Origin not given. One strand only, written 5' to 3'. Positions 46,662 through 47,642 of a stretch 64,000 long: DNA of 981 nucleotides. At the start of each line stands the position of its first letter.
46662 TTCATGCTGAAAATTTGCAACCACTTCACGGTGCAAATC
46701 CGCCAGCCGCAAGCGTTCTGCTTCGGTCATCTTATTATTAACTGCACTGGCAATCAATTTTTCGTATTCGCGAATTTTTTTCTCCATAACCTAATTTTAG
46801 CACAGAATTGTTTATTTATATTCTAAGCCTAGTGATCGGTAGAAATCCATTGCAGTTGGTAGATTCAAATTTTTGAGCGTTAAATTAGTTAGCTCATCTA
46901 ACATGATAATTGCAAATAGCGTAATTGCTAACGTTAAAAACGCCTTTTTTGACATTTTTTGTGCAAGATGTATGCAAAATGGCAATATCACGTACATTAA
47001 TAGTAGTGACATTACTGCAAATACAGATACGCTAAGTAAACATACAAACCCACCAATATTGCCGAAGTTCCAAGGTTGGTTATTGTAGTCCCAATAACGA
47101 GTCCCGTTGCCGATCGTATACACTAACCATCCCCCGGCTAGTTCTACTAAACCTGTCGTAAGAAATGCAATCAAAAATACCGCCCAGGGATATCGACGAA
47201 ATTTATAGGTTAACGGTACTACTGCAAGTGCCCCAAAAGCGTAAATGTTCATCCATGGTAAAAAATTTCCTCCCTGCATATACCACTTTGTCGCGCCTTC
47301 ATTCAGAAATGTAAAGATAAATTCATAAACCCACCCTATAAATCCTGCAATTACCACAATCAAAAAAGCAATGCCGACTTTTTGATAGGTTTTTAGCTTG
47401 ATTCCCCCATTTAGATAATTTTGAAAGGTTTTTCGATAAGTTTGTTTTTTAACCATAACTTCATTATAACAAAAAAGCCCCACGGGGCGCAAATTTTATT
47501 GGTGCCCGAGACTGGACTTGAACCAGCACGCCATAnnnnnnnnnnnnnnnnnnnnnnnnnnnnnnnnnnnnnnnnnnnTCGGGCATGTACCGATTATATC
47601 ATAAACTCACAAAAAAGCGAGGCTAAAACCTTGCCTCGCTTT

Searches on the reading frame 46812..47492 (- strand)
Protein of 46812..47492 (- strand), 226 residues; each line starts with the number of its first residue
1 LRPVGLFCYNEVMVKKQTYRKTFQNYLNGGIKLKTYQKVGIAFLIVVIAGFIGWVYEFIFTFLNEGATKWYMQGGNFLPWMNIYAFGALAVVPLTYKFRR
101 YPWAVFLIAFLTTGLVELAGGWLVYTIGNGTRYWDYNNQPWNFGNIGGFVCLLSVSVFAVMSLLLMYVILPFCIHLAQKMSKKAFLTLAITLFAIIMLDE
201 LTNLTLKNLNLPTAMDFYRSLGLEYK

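Call 11: search_protein_families(library=pfam, proteins=[window:46812-47492:-])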
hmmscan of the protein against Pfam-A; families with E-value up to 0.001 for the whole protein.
window:46812-47492:- (226 aa): 1 family
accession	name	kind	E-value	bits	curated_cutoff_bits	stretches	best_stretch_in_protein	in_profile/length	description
PF06541.16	ABC_trans_CmpB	-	4.1e-24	85.9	25.9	1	45-200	2-147/151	Putative ABC-transporter type IV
